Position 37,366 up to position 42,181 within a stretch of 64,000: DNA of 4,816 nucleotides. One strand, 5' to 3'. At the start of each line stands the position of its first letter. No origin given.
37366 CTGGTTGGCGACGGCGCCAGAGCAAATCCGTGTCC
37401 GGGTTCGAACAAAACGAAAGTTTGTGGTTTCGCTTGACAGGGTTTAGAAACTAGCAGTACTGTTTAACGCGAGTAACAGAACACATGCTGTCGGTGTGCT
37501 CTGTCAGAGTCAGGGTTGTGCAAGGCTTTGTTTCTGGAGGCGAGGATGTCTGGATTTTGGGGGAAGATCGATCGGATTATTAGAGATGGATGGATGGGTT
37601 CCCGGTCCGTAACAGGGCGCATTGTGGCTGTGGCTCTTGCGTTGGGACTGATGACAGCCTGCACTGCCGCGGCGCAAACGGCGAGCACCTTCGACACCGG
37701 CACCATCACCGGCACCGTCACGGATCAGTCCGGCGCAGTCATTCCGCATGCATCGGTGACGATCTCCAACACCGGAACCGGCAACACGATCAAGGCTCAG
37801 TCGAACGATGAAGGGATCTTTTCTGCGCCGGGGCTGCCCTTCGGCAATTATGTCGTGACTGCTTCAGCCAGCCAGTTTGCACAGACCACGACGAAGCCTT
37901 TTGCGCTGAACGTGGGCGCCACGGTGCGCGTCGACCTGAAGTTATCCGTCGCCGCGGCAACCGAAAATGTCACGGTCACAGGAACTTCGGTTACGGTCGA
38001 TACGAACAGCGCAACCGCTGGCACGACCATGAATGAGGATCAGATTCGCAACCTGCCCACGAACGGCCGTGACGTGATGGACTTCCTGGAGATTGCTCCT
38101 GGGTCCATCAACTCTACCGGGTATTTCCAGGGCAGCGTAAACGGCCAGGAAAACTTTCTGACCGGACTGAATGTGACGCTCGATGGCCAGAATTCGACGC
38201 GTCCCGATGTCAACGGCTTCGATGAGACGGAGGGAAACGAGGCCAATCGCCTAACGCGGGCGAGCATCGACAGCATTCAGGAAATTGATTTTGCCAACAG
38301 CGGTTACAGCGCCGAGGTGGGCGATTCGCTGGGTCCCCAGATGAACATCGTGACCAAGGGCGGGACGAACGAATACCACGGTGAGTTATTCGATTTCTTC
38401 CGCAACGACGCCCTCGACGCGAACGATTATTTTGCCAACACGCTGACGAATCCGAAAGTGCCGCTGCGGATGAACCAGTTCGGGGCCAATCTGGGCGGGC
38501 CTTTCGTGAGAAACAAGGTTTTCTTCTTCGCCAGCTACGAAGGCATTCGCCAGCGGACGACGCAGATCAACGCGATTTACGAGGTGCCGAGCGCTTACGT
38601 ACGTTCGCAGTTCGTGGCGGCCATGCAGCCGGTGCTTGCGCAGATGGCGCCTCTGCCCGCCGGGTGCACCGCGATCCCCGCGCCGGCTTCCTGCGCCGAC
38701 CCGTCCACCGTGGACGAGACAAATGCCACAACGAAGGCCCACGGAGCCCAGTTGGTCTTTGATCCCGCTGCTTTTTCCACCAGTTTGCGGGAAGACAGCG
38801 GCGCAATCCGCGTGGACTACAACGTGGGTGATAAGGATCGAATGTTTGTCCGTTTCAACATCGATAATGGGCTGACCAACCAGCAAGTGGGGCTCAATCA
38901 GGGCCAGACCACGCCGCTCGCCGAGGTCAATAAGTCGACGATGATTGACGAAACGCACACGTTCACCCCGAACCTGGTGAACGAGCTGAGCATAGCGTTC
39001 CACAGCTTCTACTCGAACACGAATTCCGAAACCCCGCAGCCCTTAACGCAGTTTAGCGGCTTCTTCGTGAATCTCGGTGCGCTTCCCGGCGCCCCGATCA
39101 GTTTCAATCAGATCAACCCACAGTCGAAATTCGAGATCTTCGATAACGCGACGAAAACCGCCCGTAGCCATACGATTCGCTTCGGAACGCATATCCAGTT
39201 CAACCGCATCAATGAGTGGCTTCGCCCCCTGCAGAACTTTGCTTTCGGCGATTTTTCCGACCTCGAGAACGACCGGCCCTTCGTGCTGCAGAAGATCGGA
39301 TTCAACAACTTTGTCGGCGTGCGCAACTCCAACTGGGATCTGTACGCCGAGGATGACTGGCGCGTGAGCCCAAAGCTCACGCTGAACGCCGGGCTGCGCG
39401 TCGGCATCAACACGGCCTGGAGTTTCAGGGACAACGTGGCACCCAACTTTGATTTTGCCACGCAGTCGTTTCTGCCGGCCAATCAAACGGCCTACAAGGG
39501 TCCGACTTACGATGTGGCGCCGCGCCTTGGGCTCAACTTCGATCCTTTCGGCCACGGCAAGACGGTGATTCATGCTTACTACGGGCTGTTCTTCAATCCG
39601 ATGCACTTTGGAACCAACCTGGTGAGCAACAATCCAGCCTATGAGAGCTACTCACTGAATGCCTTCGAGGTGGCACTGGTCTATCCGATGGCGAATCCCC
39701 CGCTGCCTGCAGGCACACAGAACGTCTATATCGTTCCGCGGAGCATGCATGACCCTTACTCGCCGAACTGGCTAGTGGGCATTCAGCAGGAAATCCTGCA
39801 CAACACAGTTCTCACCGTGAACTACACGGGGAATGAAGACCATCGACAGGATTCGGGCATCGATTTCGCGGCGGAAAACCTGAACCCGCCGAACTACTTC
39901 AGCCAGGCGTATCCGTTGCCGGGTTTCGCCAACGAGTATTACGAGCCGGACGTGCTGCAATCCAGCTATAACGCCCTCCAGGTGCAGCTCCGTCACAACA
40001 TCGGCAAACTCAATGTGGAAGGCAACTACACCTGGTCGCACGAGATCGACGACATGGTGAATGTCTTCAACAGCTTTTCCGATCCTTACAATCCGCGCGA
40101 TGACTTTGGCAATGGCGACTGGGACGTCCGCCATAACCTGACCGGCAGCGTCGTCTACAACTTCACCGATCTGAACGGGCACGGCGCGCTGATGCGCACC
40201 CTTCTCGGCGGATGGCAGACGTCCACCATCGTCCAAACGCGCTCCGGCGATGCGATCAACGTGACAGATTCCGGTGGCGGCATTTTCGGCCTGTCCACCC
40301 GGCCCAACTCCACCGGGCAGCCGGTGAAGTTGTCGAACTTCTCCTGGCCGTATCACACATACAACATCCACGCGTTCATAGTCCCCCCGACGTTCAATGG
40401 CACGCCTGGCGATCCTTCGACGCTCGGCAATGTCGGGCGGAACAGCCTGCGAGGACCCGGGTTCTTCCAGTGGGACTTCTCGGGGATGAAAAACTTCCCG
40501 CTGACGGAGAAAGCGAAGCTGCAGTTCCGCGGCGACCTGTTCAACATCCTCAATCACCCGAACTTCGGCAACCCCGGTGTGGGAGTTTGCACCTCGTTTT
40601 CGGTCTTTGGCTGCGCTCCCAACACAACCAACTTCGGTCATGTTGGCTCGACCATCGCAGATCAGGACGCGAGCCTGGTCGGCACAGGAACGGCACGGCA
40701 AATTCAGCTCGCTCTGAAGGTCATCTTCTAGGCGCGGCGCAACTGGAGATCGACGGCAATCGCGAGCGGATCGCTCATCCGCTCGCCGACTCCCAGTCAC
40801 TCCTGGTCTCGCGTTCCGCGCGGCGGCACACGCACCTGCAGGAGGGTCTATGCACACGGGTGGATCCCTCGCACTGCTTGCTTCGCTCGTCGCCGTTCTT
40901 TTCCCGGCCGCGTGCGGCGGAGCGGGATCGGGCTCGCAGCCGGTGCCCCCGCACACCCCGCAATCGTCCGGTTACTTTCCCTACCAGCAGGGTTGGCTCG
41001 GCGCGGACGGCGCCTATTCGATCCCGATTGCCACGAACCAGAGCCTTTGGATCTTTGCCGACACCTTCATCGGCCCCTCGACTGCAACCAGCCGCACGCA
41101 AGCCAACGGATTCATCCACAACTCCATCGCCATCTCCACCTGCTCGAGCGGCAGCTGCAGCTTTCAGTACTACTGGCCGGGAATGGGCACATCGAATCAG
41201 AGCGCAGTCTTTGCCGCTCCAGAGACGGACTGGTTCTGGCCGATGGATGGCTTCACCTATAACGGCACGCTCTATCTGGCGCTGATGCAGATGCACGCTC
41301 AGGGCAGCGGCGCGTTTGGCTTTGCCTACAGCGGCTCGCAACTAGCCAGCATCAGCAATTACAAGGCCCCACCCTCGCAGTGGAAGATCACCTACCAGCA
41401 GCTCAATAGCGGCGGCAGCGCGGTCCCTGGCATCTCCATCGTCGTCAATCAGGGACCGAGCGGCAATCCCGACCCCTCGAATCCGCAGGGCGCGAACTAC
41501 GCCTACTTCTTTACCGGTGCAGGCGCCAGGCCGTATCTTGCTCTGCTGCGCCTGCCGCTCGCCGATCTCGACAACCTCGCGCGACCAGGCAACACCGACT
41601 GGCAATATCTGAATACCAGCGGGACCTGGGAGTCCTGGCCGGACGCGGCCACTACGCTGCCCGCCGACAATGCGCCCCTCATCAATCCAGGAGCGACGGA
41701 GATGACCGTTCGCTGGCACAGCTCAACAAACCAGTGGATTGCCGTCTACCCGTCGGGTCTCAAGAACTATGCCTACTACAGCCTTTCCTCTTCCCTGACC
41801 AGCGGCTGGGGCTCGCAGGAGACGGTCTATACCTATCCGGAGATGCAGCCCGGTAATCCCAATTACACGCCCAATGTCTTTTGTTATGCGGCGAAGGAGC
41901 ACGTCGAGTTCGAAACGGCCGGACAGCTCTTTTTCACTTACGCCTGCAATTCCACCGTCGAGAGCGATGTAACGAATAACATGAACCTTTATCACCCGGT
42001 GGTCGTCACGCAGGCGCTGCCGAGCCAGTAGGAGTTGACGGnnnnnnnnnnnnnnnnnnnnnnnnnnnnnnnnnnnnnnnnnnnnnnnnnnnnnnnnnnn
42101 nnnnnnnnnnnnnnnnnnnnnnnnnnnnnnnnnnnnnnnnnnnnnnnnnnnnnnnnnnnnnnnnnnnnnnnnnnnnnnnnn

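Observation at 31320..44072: AgaR-type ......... operators define a TonB-dependent galactosamine-glycan locus with twin DUF4185-like genes and an esterase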

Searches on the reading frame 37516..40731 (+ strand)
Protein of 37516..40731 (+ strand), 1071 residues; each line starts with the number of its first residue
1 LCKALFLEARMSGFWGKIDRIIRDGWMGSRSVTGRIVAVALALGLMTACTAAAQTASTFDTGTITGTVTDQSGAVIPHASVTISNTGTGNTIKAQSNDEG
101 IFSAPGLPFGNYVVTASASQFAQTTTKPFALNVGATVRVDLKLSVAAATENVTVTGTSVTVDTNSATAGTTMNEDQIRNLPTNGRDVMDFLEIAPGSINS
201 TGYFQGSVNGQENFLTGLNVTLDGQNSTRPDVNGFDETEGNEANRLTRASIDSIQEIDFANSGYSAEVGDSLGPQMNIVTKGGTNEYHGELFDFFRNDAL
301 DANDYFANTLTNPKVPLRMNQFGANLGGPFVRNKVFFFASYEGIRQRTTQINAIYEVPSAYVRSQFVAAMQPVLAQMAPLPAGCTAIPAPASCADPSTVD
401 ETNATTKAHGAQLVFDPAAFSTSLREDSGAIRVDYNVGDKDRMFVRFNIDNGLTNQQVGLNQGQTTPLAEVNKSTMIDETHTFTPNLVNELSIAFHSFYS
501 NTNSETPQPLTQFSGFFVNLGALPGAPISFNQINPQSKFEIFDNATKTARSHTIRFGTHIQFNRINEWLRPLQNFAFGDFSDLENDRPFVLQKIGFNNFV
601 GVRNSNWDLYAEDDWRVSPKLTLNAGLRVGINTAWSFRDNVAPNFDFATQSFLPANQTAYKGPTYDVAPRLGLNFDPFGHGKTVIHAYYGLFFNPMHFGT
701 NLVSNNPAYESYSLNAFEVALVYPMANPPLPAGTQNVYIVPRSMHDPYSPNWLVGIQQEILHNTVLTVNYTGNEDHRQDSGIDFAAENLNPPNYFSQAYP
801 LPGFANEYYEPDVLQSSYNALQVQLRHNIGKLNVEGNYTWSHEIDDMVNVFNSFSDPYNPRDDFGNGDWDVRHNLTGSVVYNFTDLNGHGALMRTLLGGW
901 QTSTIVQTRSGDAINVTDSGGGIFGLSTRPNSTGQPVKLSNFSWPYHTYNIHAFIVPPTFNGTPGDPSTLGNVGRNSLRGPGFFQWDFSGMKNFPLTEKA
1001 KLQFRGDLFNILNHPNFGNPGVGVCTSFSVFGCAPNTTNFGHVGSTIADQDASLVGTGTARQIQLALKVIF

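Call 3: search_protein_families(library=pfam, proteins=[window:37516-40731:+], max_evalue=0.01)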
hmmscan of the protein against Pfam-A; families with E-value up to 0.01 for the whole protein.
window:37516-40731:+ (1071 aa): 5 families
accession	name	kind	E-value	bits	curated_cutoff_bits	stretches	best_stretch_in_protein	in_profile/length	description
PF25183.1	OMP_b-brl_4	-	4.9e-152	508.6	30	1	279-1064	1-838/838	Outer membrane beta barrel domain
PF13620.12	CarboxypepD_reg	-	1.2e-19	70.9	32.3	1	63-143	1-81/82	Carboxypeptidase regulatory-like domain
PF00593.30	TonB_dep_Rec_b-barrel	-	6.2e-07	30.1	27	1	447-678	32-228/436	TonB dependent receptor-like, beta-barrel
PF13715.12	CarbopepD_reg_2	-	5.3e-05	23.6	32.2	1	64-146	1-79/88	CarboxypepD_reg-like domain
PF02369.22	Big_1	-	0.008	16.7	34.9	1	52-119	9-81/93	Bacterial Ig-like domain (group 1)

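Call 9: search_protein_families(library=ncbifam, proteins=[window:37516-40731:+], max_evalue=0.001)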
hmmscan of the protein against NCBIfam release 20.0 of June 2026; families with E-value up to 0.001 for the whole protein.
window:37516-40731:+ (1071 aa): 0 families

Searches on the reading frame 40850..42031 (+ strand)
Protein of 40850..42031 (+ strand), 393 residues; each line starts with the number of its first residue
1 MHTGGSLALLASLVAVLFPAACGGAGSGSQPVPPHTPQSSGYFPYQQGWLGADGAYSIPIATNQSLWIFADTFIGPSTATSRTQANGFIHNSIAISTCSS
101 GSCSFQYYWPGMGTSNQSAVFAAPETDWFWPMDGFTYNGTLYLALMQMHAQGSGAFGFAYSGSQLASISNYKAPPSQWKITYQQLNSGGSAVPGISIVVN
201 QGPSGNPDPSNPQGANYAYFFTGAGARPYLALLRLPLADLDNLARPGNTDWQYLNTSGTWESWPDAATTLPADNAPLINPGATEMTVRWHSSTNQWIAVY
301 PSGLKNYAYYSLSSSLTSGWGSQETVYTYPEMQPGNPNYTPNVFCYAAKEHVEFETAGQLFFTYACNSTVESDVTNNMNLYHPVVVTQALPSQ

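Call 3: search_protein_families(library=pfam, proteins=[window:40850-42031:+], max_evalue=0.01)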
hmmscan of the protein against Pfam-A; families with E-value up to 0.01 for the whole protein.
window:40850-42031:+ (393 aa): 2 families
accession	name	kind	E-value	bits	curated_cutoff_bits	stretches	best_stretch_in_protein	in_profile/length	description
PF13810.12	DUF4185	-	8.5e-09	35.5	39.5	1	63-330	26-274/309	Domain of unknown function (DUF4185)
PF16396.11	DUF5005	-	0.00014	21.2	29.6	1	43-100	67-125/443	Domain of unknown function (DUF5005)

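Call 9: search_protein_families(library=ncbifam, proteins=[window:40850-42031:+], max_evalue=0.001)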
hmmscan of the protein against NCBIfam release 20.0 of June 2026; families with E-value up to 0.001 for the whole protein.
window:40850-42031:+ (393 aa): 0 families
